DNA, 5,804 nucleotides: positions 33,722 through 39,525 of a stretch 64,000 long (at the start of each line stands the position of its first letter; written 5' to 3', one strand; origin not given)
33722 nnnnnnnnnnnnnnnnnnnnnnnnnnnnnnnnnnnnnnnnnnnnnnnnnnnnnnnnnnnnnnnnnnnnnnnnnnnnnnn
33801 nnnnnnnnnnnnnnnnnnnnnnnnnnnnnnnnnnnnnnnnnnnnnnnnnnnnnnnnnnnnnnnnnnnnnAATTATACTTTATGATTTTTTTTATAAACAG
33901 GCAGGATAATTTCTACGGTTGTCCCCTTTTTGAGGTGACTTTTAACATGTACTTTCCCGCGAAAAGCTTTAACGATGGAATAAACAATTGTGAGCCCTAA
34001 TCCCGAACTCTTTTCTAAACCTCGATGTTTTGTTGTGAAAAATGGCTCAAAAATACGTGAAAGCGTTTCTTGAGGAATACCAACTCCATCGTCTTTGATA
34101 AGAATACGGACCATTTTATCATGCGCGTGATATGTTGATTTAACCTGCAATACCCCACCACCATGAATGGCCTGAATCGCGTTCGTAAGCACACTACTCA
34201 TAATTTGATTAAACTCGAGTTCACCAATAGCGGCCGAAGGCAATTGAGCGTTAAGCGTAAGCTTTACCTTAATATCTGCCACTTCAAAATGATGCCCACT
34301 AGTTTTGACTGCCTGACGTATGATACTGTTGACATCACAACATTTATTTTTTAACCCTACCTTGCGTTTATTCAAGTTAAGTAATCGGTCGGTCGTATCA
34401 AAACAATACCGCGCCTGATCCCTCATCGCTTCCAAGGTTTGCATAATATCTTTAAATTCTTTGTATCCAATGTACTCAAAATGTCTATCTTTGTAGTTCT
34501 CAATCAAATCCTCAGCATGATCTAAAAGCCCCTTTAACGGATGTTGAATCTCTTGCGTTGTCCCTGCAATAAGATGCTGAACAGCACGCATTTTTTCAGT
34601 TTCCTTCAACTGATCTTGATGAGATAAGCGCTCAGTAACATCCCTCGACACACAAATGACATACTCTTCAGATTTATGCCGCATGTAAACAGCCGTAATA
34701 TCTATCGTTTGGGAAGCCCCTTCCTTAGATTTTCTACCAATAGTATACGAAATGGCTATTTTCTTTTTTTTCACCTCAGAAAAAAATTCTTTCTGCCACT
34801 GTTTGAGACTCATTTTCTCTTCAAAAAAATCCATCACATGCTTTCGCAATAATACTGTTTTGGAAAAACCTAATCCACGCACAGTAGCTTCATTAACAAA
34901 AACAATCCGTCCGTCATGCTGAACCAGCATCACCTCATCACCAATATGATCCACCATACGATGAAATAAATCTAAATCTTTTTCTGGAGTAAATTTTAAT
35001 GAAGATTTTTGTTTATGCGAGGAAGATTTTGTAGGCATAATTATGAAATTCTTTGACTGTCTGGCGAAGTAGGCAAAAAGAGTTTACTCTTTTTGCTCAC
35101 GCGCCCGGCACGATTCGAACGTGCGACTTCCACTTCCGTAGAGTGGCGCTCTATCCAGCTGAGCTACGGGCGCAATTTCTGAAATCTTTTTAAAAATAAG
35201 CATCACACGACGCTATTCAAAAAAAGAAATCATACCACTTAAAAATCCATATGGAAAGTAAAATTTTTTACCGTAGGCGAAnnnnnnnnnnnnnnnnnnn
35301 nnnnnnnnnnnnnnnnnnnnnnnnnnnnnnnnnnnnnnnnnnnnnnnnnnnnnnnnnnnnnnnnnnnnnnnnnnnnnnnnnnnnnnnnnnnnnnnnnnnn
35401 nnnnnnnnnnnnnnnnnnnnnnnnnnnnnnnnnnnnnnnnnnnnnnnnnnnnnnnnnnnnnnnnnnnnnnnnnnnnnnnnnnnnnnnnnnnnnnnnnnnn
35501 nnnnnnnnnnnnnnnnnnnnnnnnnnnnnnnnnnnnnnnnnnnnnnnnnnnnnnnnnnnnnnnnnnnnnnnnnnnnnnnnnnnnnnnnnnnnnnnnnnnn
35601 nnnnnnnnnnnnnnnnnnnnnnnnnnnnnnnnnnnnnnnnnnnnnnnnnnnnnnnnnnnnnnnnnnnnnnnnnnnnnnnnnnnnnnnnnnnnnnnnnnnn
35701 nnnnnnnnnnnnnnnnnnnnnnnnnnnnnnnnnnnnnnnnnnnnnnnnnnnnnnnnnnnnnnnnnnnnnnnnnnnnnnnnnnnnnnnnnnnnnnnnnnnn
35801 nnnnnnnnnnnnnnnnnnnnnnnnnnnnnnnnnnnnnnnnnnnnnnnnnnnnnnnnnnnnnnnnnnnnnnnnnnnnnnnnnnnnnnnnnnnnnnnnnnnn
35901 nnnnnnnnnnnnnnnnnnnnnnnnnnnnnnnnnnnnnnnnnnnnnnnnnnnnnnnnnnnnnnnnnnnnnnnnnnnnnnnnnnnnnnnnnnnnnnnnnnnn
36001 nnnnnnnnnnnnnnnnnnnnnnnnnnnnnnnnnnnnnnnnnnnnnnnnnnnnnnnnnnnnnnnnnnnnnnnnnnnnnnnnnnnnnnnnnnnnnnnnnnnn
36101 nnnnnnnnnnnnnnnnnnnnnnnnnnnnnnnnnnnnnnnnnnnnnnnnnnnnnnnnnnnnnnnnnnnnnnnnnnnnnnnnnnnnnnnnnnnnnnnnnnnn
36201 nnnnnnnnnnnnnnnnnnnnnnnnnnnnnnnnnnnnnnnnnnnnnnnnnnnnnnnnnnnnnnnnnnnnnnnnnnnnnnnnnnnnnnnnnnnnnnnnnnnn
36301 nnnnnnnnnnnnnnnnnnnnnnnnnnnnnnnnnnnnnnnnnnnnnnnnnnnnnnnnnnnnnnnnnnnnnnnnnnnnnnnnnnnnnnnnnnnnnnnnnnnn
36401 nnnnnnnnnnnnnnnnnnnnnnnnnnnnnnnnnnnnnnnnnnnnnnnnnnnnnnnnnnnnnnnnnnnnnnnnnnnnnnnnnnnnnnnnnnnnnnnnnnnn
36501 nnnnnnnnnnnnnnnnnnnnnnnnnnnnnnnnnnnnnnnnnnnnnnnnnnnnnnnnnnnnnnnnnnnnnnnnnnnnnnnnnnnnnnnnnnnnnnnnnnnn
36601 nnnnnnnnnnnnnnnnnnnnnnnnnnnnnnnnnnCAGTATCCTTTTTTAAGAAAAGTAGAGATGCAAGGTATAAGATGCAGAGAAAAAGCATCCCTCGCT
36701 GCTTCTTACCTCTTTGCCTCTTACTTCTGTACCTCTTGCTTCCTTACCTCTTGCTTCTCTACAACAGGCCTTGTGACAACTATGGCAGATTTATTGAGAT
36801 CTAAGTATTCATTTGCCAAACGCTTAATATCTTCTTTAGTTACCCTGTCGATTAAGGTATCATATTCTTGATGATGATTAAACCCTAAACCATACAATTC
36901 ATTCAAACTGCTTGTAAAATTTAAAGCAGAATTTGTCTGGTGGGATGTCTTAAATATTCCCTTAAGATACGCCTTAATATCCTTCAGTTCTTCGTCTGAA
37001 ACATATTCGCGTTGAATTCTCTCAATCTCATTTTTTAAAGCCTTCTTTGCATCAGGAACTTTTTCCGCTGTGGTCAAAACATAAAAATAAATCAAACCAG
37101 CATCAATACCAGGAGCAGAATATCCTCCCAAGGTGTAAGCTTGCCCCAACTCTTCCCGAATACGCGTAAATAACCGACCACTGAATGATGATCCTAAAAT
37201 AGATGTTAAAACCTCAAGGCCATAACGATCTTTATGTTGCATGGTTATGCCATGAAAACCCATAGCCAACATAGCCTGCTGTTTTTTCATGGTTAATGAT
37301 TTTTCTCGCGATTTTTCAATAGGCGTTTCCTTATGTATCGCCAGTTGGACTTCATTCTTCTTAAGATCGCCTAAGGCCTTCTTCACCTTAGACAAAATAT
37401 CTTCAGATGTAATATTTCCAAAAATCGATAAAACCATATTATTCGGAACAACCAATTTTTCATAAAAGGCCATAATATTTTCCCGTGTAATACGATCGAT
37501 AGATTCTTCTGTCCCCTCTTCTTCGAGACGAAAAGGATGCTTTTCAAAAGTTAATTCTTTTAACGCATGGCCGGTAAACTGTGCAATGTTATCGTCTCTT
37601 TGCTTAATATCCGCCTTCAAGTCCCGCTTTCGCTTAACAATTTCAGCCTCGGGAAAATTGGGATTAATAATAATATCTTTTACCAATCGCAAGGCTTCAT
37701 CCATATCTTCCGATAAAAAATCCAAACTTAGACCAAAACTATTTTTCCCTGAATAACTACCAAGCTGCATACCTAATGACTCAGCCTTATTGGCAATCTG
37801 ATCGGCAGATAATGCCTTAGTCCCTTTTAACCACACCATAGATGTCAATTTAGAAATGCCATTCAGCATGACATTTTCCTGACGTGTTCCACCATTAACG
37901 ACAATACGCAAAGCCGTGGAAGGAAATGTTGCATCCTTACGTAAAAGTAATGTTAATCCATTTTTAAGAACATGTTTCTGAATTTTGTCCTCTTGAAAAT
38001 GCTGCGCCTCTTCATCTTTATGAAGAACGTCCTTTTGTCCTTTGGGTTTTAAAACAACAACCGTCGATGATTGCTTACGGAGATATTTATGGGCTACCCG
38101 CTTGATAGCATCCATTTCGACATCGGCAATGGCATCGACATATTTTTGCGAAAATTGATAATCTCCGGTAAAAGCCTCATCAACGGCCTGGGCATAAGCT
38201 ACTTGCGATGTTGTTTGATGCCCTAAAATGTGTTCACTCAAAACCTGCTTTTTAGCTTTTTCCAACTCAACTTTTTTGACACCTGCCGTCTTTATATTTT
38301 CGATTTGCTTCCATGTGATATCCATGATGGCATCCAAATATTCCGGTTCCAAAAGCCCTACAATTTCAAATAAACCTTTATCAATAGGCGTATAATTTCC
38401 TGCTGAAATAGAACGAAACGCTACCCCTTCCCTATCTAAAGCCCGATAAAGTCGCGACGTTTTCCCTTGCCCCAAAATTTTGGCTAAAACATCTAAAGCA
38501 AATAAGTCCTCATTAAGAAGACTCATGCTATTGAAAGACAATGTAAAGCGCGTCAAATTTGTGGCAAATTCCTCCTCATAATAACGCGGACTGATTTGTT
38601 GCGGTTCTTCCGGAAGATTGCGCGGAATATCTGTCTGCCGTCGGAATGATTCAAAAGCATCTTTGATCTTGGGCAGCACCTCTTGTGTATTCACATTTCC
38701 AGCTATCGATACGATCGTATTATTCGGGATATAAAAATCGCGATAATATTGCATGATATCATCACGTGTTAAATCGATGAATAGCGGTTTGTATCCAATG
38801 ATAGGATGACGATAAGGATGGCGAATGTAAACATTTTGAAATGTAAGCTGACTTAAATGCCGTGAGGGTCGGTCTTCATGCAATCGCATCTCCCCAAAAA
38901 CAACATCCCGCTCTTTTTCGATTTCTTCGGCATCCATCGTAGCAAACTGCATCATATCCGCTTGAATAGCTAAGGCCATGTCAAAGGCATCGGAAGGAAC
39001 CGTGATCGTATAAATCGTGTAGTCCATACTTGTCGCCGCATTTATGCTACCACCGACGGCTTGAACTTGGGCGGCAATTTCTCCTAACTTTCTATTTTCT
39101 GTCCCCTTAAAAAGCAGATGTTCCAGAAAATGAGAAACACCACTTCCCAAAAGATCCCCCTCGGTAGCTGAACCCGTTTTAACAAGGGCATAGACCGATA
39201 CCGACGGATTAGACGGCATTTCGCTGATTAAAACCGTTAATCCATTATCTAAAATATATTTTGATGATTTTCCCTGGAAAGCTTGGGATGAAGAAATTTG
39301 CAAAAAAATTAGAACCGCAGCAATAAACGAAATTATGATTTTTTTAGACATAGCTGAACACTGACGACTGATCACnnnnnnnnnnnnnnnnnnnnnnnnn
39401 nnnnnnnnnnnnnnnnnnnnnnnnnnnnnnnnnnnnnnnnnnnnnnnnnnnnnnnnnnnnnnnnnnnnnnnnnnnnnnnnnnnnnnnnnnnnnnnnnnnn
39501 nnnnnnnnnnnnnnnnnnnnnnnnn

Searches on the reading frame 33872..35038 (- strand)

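Call 44: search_protein_families(library=pfam, proteins=[window:33872-35038:-], max_evalue=0.001)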
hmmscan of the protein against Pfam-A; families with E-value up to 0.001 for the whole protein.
window:33872-35038:- (388 aa): 3 families
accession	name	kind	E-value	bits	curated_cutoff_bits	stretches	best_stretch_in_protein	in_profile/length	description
PF02518.31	HATPase_c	-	4.9e-22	78.9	26.4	1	275-381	5-109/111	Histidine kinase-, DNA gyrase B-, and HSP90-like ATPase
PF13426.13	PAS_9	-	5.6e-10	39.9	27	1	36-136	4-103/103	PAS domain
PF00989.32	PAS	-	1.8e-09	38.1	22.6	1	25-134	3-113/113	PAS fold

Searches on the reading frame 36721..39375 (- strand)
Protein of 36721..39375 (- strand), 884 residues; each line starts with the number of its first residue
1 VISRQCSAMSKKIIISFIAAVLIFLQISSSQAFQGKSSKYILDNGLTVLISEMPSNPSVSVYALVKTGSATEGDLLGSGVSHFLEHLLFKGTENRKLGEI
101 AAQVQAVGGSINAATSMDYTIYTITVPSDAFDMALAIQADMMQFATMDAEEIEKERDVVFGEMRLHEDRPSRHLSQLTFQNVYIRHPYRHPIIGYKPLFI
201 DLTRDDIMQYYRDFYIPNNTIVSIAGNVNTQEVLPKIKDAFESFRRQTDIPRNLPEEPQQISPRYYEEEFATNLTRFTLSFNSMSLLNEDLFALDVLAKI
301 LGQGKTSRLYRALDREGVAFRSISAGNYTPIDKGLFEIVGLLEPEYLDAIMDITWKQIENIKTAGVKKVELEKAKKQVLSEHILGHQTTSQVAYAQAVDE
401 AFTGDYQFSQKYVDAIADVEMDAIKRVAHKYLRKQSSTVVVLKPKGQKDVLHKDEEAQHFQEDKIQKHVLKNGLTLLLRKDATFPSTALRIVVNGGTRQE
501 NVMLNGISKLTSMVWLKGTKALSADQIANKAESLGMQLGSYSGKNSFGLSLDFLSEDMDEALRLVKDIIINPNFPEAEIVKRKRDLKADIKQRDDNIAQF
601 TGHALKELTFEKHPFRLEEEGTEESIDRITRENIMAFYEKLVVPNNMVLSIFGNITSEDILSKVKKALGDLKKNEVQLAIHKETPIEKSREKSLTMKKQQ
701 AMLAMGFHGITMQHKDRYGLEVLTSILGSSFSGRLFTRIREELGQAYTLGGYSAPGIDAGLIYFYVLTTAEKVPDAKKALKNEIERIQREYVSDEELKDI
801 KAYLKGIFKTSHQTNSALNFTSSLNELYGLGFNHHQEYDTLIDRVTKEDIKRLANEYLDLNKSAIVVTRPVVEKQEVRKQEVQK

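Call 7: search_protein_families(library=pfam, proteins=[window:36721-39375:-], max_evalue=0.01)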
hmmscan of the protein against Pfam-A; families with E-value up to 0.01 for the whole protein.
window:36721-39375:- (884 aa): 2 families
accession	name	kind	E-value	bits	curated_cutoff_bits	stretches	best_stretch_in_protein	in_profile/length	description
PF05193.26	Peptidase_M16_C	-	4.3e-74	248.7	23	2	628-803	1-180/181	Peptidase M16 inactive domain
PF00675.25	Peptidase_M16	-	6.9e-47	159.5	22.3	2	48-193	2-146/149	Insulinase (Peptidase family M16)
